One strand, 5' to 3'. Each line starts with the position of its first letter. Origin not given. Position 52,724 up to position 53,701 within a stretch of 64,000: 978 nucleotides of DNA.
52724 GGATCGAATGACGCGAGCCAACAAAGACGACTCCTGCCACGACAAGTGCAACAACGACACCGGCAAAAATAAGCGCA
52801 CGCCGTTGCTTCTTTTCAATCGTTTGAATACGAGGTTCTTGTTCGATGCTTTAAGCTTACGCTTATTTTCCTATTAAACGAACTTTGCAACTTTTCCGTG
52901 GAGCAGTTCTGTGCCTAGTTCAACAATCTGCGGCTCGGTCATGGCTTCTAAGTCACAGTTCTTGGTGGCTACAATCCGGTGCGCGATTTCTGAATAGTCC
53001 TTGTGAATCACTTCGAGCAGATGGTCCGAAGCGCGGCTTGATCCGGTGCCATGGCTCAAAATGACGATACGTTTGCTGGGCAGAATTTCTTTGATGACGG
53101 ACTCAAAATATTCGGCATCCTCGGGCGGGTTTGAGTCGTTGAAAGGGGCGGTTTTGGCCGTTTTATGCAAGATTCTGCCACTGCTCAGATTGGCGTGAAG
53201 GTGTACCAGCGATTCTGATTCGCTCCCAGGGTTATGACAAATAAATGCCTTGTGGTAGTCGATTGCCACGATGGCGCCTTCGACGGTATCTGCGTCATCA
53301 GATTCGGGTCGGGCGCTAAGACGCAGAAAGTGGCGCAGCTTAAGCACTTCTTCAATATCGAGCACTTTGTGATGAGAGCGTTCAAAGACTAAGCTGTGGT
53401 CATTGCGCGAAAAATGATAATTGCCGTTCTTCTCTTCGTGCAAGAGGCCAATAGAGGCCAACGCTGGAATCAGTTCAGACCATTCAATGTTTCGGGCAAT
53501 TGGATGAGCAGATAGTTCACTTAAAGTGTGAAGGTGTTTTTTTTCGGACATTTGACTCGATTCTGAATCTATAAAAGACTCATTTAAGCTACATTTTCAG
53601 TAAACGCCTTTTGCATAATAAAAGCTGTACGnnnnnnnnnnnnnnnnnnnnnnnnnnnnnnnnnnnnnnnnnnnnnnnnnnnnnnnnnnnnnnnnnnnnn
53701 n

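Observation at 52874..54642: KwaB-like (DUF4868-like) gene without KwaA, paired instead with a HicA-fold/eRF1-like two-domain protein: a possible non-canonical defence module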

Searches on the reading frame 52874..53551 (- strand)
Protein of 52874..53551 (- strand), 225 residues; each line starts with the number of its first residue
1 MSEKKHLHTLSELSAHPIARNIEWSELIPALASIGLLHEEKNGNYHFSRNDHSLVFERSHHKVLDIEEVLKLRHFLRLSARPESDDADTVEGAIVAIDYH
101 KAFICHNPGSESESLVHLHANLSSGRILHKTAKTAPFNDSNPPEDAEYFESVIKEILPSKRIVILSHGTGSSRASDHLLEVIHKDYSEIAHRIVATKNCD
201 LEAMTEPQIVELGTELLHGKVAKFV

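Call 3: search_protein_families(library=pfam, proteins=[window:52874-53551:-], max_evalue=1)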
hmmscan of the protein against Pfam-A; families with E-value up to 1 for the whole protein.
window:52874-53551:- (225 aa): 0 families

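Call 4: search_protein_families(library=padloc, proteins=[window:52874-53551:-], max_evalue=1)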
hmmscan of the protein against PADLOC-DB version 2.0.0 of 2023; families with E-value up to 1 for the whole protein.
window:52874-53551:- (225 aa): 0 families

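Call 6: search_protein_families(library=ncbifam, proteins=[window:52874-53551:-], max_evalue=1)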
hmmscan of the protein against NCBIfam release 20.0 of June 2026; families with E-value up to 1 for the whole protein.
window:52874-53551:- (225 aa): 0 families

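Call 7: search_protein_families(library=phrogs, proteins=[window:52874-53551:-], max_evalue=1)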
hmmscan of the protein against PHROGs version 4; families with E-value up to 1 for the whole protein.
window:52874-53551:- (225 aa): 2 families
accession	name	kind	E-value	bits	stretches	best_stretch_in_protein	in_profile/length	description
phrog_8887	-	moron, auxiliary metabolic gene and host takeover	0.0057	17.4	1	5-61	3-62/85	toxin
phrog_29004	-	unknown function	0.15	13.2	1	101-157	44-101/179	-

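Call 8: search_solved_structures(query=window:52874-53551:-, max_evalue=10)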
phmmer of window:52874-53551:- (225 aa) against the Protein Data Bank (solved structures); distinct sequences matched with E-value up to 10: 1.
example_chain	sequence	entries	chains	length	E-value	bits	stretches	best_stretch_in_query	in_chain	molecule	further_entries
4zr7_A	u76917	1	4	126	0.018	17.8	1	16-101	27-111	Sensor histidine kinase ResE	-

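Call 10: find_homologous_proteins(query=window:52874-53551:-, max_evalue=0.001)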
Query window:52874-53551:- (225 aa): 92 proteins with E <= 0.001 among 293 candidates.
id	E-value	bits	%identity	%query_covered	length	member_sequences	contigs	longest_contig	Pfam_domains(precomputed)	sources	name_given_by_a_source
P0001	1.2e-142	491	100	100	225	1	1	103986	-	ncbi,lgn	-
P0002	1.7e-118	412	85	98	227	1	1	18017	-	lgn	-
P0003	1.6e-88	314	64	100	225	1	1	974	-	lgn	-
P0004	4.0e-84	299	61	100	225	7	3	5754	-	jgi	jgi:hypothetical protein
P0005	1.9e-83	297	61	100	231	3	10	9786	-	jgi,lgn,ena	-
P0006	2.4e-83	297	59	100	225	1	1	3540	-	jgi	jgi:hypothetical protein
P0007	4.7e-83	296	60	100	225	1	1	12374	-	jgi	jgi:hypothetical protein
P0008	1.8e-82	294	64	96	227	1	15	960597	-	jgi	jgi:hypothetical protein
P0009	3.6e-82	293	58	98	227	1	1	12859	-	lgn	-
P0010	4.9e-82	293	62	96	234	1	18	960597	-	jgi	jgi:hypothetical protein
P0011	6.4e-82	292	63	96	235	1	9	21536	-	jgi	jgi:hypothetical protein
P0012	6.8e-82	292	59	97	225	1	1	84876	-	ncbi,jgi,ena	ncbi:MAG TPA: hypothetical protein VIM31_01560 [Candidatus Microsaccharimonas sp.]|jgi:hypothetical 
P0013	7.3e-82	292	61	96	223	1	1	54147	-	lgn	-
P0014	1.4e-81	291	58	100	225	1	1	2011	-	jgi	jgi:hypothetical protein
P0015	2.4e-81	290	57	100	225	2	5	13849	-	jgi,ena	-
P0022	1.9e-79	284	63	96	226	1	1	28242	-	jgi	jgi:hypothetical protein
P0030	9.6e-77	275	60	96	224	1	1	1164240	-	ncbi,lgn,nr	ncbi:MAG: hypothetical protein JWP06_601 [Candidatus Saccharibacteria bacterium]|nr:hypothetical pro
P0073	3.0e-62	228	52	96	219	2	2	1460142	-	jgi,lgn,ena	-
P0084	2.3e-57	212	46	96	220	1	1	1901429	-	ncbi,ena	-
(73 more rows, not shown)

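Call 11: find_encoding_contigs(protein=P0030, flank=6000, max_places=2)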
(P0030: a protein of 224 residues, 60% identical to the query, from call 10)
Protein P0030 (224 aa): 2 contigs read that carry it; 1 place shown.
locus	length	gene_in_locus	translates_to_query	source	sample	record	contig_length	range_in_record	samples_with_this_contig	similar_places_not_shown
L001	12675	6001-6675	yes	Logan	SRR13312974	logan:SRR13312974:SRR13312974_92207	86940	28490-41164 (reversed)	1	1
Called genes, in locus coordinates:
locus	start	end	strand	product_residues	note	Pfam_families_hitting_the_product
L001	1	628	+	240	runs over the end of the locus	PF00795:CN_hydrolase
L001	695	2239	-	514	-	PF00704:Glyco_hydro_18 (weak), PF02839:CBM_5_12 (weak)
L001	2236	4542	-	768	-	PF00535:Glycos_transf_2 (faint), PF13641:Glyco_tranf_2_3 (weak), PF13632:Glyco_trans_2_3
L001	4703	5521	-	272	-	PF00135:COesterase (weak), PF20434:BD-FAE, PF07859:Abhydrolase_3, PF00326:Peptidase_S9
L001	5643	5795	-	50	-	-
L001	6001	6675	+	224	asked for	-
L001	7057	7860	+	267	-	PF13814:Replic_Relax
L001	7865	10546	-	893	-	PF26449:DUF8128, PF01935:DUF87, PF10412:TrwB_AAD_bind (faint)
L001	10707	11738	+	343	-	PF10017:Methyltransf_33, PF08242:Methyltransf_12 (faint)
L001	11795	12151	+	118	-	-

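Call 12: find_encoding_contigs(protein=P0084, flank=6000, max_places=2)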
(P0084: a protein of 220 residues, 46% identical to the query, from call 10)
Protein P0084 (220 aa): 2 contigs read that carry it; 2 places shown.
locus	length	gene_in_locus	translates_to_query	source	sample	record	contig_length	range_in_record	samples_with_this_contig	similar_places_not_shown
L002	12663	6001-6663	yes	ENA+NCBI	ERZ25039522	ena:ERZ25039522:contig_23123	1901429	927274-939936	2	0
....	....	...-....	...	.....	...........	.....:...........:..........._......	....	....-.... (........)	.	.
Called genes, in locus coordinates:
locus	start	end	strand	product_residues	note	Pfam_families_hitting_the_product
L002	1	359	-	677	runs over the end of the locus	PF00754:F5_F8_type_C, PF22633:F5_F8_type_C_2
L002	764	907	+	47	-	-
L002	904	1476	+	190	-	PF00440:TetR_N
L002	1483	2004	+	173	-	-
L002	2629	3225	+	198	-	-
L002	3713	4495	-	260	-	-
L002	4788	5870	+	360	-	PF00817:IMS, PF11798:IMS_HHH, PF21999:IMS_HHH_1 (weak), PF11799:IMS_C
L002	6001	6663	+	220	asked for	-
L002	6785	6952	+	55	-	-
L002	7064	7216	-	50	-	-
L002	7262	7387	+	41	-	-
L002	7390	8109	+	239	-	PF12697:Abhydrolase_6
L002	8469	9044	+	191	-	PF00652:Ricin_B_lectin (faint)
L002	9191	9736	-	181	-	PF07690:MFS_1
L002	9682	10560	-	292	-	PF00083:Sugar_tr, PF07690:MFS_1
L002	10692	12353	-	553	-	PF00041:fn3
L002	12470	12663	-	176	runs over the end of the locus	PF00583:Acetyltransf_1, PF13673:Acetyltransf_10, PF13508:Acetyltransf_7, PF08445:FR47 (weak)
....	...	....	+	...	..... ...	-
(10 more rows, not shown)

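Call 13: find_encoding_contigs(protein=P0073, flank=6000, max_places=2)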
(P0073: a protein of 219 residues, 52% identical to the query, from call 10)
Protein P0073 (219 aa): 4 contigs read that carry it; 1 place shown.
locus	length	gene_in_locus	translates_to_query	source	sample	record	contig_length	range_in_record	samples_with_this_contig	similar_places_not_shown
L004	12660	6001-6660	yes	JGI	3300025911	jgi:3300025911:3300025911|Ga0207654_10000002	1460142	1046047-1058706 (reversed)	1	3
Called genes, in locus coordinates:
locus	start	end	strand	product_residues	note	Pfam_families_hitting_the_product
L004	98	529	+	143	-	PF09946:DUF2178 (weak)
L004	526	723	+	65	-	PF08279:HTH_11 (weak), PF12844:HTH_19, PF01381:HTH_3, PF13560:HTH_31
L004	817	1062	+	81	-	PF14242:DUF4342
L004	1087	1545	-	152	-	PF12802:MarR_2, PF01047:MarR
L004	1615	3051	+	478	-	PF07690:MFS_1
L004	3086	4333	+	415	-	PF09903:DUF2130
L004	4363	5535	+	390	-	-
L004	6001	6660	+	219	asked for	-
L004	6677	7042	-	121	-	-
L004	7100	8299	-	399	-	-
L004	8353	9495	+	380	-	-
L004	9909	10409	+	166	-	-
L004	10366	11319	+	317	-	PF02424:ApbE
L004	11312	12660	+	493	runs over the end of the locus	PF00175:NAD_binding_1 (weak)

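Call 14: find_encoding_contigs(protein=P0012, flank=6000, max_places=2)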
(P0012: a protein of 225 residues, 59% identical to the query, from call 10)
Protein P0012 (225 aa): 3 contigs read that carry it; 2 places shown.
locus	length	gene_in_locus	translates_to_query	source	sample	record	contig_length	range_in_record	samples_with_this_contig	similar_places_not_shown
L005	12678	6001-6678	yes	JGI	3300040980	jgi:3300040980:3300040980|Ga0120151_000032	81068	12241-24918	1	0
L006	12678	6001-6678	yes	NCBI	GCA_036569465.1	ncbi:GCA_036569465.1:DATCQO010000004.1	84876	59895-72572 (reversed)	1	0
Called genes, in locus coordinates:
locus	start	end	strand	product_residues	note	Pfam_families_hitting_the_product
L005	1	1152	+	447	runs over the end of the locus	PF12704:MacB_PCD, PF02687:FtsX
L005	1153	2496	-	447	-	PF00535:Glycos_transf_2, PF13506:Glyco_transf_21, PF13641:Glyco_tranf_2_3, PF13632:Glyco_trans_2_3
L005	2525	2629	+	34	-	-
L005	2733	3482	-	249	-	PF00027:cNMP_binding, PF13545:HTH_Crp_2, PF00325:Crp (weak)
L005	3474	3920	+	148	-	PF14342:DUF4396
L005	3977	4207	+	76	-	-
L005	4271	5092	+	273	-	PF00248:Aldo_ket_red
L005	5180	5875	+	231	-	PF07963:N_methyl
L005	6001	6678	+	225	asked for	-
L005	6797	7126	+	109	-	PF03551:PadR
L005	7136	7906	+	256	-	-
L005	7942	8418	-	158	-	PF00254:FKBP_C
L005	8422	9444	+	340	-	PF01544:CorA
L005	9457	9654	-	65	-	-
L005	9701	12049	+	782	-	PF00270:DEAD, PF00271:Helicase_C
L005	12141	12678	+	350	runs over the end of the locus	PF00296:Bac_luciferase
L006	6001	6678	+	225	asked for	-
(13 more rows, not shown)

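Call 15: find_encoding_contigs(protein=P0002, flank=8000, max_places=2)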
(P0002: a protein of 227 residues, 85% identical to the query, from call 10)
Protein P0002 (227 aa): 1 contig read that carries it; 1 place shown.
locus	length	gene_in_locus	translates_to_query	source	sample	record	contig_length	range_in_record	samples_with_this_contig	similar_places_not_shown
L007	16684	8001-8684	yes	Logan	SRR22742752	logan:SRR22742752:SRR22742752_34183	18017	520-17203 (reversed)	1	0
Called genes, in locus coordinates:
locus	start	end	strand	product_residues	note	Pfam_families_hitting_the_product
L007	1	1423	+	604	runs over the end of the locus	PF19291:TREH_N, PF00723:Glyco_hydro_15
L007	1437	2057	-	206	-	PF01323:DSBA, PF22234:Rv2466c-like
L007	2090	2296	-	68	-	-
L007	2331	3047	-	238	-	PF00175:NAD_binding_1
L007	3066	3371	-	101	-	PF12840:HTH_20 (weak), PF01022:HTH_5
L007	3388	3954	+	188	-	PF04343:DUF488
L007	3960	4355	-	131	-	PF14760:Rnk_N (weak), PF01272:GreA_GreB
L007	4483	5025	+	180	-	PF08922:DUF1905, PF13376:OmdA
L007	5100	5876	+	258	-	PF10754:DUF2569 (weak)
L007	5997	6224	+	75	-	-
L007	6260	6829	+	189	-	PF01243:PNPOx_N, PF12900:Pyridox_ox_2 (weak), PF16242:Pyrid_ox_like (weak)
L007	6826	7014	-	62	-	-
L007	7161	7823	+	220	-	PF00027:cNMP_binding, PF13545:HTH_Crp_2, PF00325:Crp (weak)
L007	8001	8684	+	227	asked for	-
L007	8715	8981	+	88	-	-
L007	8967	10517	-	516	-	-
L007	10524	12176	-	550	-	PF01565:FAD_binding_4, PF02913:FAD-oxidase_C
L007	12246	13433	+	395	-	PF01266:DAO (faint), PF05834:Lycopene_cycl (faint), PF07992:Pyr_redox_2, PF13738:Pyr_redox_3 (faint), PF00070:Pyr_redox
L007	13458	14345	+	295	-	PF00348:polyprenyl_synt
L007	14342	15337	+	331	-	PF01040:UbiA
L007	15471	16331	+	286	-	PF06481:COX_ARM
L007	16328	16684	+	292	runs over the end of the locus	?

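Call 16: find_encoding_contigs(protein=P0001, flank=10000, max_places=2)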
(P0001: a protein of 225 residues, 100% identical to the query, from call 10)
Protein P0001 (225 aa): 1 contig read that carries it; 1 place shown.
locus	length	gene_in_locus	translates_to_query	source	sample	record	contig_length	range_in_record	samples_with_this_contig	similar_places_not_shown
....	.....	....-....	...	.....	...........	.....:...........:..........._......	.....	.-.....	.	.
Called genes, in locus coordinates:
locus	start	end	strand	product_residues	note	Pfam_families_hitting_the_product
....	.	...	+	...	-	?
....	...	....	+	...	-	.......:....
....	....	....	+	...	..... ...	-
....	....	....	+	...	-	-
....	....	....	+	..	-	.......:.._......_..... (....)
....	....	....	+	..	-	-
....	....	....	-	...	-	-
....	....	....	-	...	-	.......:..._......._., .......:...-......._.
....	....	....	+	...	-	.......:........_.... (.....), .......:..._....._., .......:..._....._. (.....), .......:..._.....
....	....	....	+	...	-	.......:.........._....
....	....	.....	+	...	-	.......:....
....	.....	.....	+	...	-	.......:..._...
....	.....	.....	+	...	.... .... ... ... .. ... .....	?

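Call 26: predict_structure(alignment_id=A1)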
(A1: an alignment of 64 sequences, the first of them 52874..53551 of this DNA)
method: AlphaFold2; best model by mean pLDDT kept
length: 225 residues; sequences in the alignment: 64
mean_pLDDT: 80.4   pTM: 0.73
mean pLDDT of the five models: 80.4, 79.8, 79.2, 78.6, 76.8
residues with pLDDT >= 90: 49; 70-90: 128; 50-70: 43; < 50: 5
segments of 3 or more residues with pLDDT < 50: 221-225
pLDDT, mean of each block of 10 residues (from residue 1): 75 69 86 86 86 82 84 85 62 90 92 92 62 59 78 94 81 79 88 86 92 83 34
secondary structure, 60 per line:
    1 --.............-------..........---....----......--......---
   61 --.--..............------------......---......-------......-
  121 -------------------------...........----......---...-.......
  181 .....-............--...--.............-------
elements in order: H3-15 H24-32 E36-39 E44-49 E52-57 H66-79 E92-97 E101-106 E114-119 H146-156 E161-166 H174-185 H187-192 E193-198 H206-218

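Call 55: search_protein_families(library=pfam, alignment_id=A1, max_evalue=5)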
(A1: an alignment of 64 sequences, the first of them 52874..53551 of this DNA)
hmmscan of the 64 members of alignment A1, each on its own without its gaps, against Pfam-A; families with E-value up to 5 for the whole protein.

A. member 1, window:52874-53551:- (225 aa): 0 families

B. families by the number of members that match (of 64 scanned): 37 families (the first 25 are shown)
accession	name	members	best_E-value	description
PF08538.16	DUF1749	10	0.0017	Protein of unknown function (DUF1749)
PF07927.17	HicA_toxin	5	0.00089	HicA toxin of bacterial toxin-antitoxin,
PF05853.18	BKACE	5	0.028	beta-keto acid cleavage enzyme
PF21077.3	GDH_ACT3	3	0.0031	Glutamate dehydrogenase, ACT3 domain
PF22749.2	Arb2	3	0.022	Arb2 domain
PF24447.1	RE_BanI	3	0.029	Type II restriction enzyme BanI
PF00091.31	Tubulin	3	0.097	Tubulin/FtsZ family, GTPase domain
PF24662.1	DUF7650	3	0.11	Domain of unknown function (DUF7650)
PF02230.22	Abhydrolase_2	2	0.012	Phospholipase/Carboxylesterase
PF23190.1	LHD_TRPY1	2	0.034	TRPY1 N-terminal linker helical domain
PF18175.6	HU-CCDC81_bac_2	2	0.064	CCDC81-like prokaryotic HU domain 2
PF23675.1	YciZ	2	0.079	YciZ-like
PF06342.18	DUF1057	2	0.086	Alpha/beta hydrolase of unknown function (DUF1057)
PF03915.18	AIP3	2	0.11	Actin interacting protein 3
PF07931.18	CPT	1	0.00031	Chloramphenicol phosphotransferase-like protein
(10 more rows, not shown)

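Call 67: search_protein_representatives(alignment_id=A1)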
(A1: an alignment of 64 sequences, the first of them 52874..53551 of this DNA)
Query: 64 sequences, 223 profile positions. Proteins with E-value up to 0.001 (for the whole library): 687; up to 1e-10: 225; up to 1e-30: 15. The best 150 are listed.
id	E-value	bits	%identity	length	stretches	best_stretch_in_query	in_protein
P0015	1.5e-101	355.3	-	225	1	1-221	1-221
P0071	1.3e-90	319.5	-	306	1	1-218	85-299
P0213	5.1e-51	190.0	-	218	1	1-217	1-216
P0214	7.6e-51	189.4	-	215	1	1-217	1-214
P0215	3.4e-43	164.4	-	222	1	1-221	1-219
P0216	8.3e-36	140.3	-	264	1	8-221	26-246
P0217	1.1e-35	139.9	-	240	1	6-219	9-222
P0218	3.5e-35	138.2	-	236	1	4-214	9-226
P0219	4.3e-35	137.9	-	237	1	8-219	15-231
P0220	8.3e-35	137.0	-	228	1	6-216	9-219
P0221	1.2e-32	130.0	-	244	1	7-219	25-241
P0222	8.7e-32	127.1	-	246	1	7-221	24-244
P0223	1.2e-31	126.6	-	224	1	8-217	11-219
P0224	6.3e-31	124.3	-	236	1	6-217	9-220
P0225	7.3e-31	124.1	-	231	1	5-212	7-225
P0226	4.4e-30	121.6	-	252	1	3-219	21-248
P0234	6.9e-29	117.6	-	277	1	6-220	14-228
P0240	5.0e-27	111.6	-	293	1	13-216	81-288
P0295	3.3e-19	86.0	-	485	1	5-206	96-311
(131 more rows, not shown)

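Call 68: search_protein_families(library=pfam, proteins=[P0213, P0215, P0216, P0217, P0218, P0221, P0226, P0234, P0240, P0295], max_evalue=0.1)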
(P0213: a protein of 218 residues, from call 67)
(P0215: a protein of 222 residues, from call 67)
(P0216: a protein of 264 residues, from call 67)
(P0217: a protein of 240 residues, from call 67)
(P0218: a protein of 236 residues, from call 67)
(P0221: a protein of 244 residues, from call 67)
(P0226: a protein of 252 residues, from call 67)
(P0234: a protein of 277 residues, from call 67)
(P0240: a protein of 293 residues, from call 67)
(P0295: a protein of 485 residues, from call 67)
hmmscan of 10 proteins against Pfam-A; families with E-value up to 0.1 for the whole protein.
P0213 (218 aa): 0 families

P0215 (222 aa): 0 families

P0216 (264 aa): 3 families
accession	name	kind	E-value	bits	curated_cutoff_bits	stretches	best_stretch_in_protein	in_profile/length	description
PF18854.6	baeRF_family10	-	0.00059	20.6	27.1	1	114-229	15-134/143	Bacterial archaeo-eukaryotic release factor family 10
PF12048.14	DUF3530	-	0.0043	16.9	29.8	1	88-209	105-216/310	Protein of unknown function (DUF3530)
PF18844.6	baeRF_family2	-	0.0065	17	26.9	1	114-182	1-72/149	Bacterial archaeo-eukaryotic release factor family 2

P0217 (240 aa): 0 families

P0218 (236 aa): 0 families

P0221 (244 aa): 0 families

P0226 (252 aa): 0 families

P0234 (277 aa): 1 family
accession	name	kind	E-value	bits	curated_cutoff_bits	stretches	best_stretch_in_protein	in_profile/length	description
PF18856.6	baeRF_family12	-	0.041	14.9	27.7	0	103-148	4-49/138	Bacterial archaeo-eukaryotic release factor family 12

P0240 (293 aa): 2 families
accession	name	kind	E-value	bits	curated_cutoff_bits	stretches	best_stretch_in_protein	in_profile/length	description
PF10116.14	Host_attach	-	0.0043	18.1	26.7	0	163-184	1-22/138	Protein required for attachment to host cells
PF18856.6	baeRF_family12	-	0.011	16.8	27.7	0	163-184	3-24/138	Bacterial archaeo-eukaryotic release factor family 12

P0295 (485 aa): 1 family
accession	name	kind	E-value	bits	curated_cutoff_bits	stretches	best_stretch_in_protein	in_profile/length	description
PF10116.14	Host_attach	-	0.057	14.4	26.7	0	224-266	42-87/138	Protein required for attachment to host cells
